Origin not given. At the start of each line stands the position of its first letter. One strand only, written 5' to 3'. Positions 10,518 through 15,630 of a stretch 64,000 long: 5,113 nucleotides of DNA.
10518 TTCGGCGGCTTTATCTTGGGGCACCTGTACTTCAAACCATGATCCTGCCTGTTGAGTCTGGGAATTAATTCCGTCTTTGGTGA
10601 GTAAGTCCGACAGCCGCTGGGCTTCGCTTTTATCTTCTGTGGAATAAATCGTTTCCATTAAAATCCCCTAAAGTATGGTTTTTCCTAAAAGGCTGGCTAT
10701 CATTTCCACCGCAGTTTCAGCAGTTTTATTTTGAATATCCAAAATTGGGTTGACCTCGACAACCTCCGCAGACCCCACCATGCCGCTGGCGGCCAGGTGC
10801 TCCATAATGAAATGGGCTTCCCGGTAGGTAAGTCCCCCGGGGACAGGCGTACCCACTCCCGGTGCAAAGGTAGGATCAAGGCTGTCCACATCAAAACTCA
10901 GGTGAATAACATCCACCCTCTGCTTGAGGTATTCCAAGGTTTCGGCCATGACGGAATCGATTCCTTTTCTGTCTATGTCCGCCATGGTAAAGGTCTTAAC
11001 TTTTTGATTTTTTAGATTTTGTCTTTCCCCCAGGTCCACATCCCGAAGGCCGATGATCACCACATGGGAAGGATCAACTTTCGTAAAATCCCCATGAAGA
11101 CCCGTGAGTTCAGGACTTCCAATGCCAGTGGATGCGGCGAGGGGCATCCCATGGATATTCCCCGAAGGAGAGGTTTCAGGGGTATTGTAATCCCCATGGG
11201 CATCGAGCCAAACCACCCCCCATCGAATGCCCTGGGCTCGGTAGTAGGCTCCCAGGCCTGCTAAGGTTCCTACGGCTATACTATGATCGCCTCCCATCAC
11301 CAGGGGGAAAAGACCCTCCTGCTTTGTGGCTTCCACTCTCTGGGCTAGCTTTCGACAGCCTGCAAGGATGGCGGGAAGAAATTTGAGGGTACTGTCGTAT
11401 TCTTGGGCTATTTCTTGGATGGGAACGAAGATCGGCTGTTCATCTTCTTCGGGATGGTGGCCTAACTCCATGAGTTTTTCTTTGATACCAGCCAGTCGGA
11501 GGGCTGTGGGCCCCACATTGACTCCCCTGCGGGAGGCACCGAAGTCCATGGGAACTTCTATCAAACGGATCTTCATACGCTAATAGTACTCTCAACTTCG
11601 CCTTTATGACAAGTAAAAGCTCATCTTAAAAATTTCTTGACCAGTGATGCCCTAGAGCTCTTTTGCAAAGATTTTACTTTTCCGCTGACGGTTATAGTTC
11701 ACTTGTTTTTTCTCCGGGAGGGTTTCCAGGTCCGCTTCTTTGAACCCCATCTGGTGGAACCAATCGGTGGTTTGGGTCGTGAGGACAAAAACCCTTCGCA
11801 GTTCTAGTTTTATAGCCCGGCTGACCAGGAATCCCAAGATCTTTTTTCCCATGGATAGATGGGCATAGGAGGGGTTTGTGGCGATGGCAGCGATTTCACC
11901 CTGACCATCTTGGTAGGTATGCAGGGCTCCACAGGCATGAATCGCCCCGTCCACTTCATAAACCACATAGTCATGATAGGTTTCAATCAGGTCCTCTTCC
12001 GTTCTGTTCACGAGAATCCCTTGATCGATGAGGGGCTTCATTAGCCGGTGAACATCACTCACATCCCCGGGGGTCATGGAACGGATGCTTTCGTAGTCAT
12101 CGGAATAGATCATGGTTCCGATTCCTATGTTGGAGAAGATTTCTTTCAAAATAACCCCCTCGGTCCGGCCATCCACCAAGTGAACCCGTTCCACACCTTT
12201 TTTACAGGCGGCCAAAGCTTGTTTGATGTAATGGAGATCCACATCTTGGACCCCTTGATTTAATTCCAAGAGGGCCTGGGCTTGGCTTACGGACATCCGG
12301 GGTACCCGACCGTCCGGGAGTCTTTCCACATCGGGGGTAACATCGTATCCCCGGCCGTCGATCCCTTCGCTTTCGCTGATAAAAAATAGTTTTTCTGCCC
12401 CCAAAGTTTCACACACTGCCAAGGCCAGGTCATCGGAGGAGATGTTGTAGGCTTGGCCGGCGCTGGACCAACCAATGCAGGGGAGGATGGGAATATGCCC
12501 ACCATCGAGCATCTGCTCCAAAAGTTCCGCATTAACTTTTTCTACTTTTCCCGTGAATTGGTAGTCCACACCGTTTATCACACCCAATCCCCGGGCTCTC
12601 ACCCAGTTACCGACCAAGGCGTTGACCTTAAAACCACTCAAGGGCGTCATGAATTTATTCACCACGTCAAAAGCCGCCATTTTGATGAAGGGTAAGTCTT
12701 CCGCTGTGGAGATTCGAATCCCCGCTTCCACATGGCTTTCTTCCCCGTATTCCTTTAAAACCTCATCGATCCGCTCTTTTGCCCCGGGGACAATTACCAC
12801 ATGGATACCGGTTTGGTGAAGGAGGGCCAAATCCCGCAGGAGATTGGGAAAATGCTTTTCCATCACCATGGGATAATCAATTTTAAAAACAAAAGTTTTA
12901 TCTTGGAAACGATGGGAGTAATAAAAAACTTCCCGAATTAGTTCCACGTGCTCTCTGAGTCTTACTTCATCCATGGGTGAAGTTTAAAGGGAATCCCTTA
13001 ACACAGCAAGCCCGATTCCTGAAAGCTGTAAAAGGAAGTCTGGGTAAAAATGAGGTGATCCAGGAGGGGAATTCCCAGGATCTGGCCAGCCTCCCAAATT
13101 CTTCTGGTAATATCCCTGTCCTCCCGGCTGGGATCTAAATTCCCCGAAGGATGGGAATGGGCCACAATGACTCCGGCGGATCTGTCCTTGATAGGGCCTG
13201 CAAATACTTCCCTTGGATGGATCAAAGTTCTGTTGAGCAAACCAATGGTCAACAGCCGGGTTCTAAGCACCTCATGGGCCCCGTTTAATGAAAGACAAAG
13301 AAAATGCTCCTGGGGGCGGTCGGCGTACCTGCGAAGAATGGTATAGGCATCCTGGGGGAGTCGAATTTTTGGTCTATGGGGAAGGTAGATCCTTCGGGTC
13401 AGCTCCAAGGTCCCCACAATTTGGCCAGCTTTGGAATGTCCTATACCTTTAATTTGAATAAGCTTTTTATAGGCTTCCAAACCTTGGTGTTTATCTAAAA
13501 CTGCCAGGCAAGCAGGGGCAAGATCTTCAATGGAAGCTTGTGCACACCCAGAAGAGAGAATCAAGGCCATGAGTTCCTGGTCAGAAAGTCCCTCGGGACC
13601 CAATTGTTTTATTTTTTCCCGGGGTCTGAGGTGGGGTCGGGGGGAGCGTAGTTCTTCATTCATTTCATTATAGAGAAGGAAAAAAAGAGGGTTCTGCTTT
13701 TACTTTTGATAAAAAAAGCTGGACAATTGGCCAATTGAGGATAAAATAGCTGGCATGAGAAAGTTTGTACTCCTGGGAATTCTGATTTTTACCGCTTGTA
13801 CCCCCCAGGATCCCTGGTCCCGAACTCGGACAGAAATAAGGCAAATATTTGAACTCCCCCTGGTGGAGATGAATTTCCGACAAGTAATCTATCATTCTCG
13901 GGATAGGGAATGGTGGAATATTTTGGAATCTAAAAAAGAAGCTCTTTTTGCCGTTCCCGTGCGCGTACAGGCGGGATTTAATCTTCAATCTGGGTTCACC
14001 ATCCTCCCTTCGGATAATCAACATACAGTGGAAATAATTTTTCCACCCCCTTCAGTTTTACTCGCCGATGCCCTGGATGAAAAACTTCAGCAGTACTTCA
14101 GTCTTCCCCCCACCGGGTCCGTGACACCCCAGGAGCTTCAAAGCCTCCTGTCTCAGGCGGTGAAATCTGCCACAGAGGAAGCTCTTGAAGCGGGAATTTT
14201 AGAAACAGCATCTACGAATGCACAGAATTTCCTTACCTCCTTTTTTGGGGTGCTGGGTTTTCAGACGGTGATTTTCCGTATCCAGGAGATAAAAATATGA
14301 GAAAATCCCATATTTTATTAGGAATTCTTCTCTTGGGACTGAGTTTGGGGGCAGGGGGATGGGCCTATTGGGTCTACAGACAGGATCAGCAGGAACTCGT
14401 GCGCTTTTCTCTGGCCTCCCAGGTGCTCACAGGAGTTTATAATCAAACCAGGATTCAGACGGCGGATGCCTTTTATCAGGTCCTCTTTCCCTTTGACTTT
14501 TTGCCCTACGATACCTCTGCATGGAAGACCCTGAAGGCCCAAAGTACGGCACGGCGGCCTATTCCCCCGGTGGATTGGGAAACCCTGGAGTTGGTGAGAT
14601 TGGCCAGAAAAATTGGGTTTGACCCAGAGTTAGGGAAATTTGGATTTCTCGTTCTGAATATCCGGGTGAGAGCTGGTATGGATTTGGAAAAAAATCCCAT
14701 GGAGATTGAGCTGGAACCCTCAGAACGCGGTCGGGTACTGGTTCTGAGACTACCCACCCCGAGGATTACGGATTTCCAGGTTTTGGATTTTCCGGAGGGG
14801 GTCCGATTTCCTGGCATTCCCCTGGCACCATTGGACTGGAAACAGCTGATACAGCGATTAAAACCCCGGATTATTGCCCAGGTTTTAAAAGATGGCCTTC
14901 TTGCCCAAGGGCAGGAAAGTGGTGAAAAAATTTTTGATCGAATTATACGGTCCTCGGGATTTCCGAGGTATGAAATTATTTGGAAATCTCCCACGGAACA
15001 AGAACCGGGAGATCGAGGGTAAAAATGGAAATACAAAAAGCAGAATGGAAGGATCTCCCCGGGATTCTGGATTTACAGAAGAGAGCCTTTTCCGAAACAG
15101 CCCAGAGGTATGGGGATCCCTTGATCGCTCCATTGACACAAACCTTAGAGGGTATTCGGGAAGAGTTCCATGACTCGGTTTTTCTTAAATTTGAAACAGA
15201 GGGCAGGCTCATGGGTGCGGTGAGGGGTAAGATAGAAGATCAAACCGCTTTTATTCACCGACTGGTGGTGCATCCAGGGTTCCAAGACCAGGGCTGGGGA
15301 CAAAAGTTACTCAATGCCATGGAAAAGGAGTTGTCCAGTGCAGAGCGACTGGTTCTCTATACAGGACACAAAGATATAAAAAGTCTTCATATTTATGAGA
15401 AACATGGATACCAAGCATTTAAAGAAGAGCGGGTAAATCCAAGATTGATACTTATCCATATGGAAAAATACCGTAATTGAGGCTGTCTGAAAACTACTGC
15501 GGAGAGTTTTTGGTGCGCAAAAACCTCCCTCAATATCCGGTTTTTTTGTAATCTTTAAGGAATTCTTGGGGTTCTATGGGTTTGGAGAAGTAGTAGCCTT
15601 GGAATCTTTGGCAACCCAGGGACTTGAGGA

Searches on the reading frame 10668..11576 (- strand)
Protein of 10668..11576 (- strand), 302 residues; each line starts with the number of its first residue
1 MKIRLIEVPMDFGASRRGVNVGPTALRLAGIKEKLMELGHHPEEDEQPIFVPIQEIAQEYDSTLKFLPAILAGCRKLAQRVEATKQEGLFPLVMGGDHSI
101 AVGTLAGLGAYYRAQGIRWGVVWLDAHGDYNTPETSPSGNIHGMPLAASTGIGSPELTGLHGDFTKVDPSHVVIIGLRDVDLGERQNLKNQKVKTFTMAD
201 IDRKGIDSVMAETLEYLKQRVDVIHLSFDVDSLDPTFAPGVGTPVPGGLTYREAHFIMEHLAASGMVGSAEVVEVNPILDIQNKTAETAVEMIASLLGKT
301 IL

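Call 55: search_protein_families(library=pfam, proteins=[window:10668-11576:-], max_evalue=0.001)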
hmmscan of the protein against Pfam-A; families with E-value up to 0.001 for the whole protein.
window:10668-11576:- (302 aa): 1 family
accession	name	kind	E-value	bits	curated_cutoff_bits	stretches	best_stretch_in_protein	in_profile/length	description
PF00491.26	Arginase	-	2e-74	251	22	1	2-297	2-279/280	Arginase family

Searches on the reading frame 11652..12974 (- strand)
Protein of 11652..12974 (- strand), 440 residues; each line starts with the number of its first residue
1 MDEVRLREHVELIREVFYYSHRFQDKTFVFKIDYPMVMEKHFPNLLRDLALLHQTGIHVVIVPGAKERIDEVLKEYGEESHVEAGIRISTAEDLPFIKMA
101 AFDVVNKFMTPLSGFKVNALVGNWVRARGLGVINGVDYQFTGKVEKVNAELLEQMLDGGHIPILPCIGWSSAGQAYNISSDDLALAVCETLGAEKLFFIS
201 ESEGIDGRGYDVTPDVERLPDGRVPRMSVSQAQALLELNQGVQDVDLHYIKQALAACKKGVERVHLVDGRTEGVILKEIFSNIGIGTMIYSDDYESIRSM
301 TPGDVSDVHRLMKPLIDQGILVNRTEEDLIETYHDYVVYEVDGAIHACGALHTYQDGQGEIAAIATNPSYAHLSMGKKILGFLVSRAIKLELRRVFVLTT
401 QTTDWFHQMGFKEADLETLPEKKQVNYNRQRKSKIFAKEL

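Call 55: search_protein_families(library=pfam, proteins=[window:11652-12974:-], max_evalue=0.001)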
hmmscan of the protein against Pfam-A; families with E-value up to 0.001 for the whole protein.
window:11652-12974:- (440 aa): 3 families
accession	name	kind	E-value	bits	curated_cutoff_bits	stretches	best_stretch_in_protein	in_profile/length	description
PF00696.33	AA_kinase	-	1.8e-19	70.9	24.9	1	42-268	19-234/234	Amino acid kinase family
PF00583.31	Acetyltransf_1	-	6.3e-06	26.9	20.7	1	329-411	28-116/116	Acetyltransferase (GNAT) family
PF13508.13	Acetyltransf_7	-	0.00013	22.7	27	1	334-413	3-84/84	Acetyltransferase (GNAT) domain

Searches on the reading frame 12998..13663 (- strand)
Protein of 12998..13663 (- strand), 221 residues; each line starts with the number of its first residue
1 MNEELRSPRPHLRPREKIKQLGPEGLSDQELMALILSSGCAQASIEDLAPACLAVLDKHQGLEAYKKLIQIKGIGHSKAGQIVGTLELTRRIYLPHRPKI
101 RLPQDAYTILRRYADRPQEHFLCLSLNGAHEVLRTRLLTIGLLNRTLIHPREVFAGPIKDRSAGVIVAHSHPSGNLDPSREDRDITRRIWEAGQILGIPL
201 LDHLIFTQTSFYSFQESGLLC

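Call 55: search_protein_families(library=pfam, proteins=[window:12998-13663:-], max_evalue=0.001)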
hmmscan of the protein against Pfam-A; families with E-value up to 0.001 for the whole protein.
window:12998-13663:- (221 aa): 2 families
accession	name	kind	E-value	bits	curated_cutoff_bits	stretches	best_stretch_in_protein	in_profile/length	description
PF04002.20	RadC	-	2.4e-37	128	22.1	1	102-219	3-121/121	RadC-like JAB domain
PF20582.4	UPF0758_N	-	3.4e-14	53.1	27.1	1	11-79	7-76/77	UPF0758 N-terminal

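Call 74: search_protein_families(library=padloc, proteins=[window:12998-13663:-], max_evalue=0.001)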
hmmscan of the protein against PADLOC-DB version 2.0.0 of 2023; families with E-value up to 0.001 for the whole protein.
window:12998-13663:- (221 aa): 0 families

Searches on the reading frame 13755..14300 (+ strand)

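Call 55: search_protein_families(library=pfam, proteins=[window:13755-14300:+], max_evalue=0.001)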
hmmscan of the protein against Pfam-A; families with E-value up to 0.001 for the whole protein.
window:13755-14300:+ (181 aa): 1 family
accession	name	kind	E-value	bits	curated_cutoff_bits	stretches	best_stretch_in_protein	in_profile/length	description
PF14014.11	DUF4230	-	1.1e-22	81.2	27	1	27-172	2-146/148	Protein of unknown function (DUF4230)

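Call 74: search_protein_families(library=padloc, proteins=[window:13755-14300:+], max_evalue=0.001)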
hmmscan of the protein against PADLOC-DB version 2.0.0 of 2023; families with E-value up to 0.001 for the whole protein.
window:13755-14300:+ (181 aa): 0 families

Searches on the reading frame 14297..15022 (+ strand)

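Call 55: search_protein_families(library=pfam, proteins=[window:14297-15022:+], max_evalue=0.001)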
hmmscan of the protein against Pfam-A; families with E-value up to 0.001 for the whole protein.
window:14297-15022:+ (241 aa): 1 family
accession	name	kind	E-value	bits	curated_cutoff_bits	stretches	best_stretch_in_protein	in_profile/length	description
PF14014.11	DUF4230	-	2.9e-07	31.2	27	1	118-224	38-145/148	Protein of unknown function (DUF4230)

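Call 74: search_protein_families(library=padloc, proteins=[window:14297-15022:+], max_evalue=0.001)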
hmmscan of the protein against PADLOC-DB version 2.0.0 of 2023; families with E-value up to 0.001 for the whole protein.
window:14297-15022:+ (241 aa): 0 families

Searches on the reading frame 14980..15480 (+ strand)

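Call 55: search_protein_families(library=pfam, proteins=[window:14980-15480:+], max_evalue=0.001)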
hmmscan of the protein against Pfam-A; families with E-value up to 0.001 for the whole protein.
window:14980-15480:+ (166 aa): 4 families
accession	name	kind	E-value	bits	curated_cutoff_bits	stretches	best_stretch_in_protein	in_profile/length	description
PF00583.31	Acetyltransf_1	-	7.3e-15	55.7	20.7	1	29-144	4-116/116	Acetyltransferase (GNAT) family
PF13673.13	Acetyltransf_10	-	2e-12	47.6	23.6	1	57-164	20-127/128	Acetyltransferase (GNAT) domain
PF13508.13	Acetyltransf_7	-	1.6e-11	44.9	27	1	67-145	4-83/84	Acetyltransferase (GNAT) domain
PF08445.16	FR47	-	1.1e-07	32.1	22.1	1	77-150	9-84/86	FR47-like protein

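Call 74: search_protein_families(library=padloc, proteins=[window:14980-15480:+], max_evalue=0.001)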
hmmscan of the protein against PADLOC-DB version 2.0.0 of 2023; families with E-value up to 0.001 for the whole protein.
window:14980-15480:+ (166 aa): 0 families
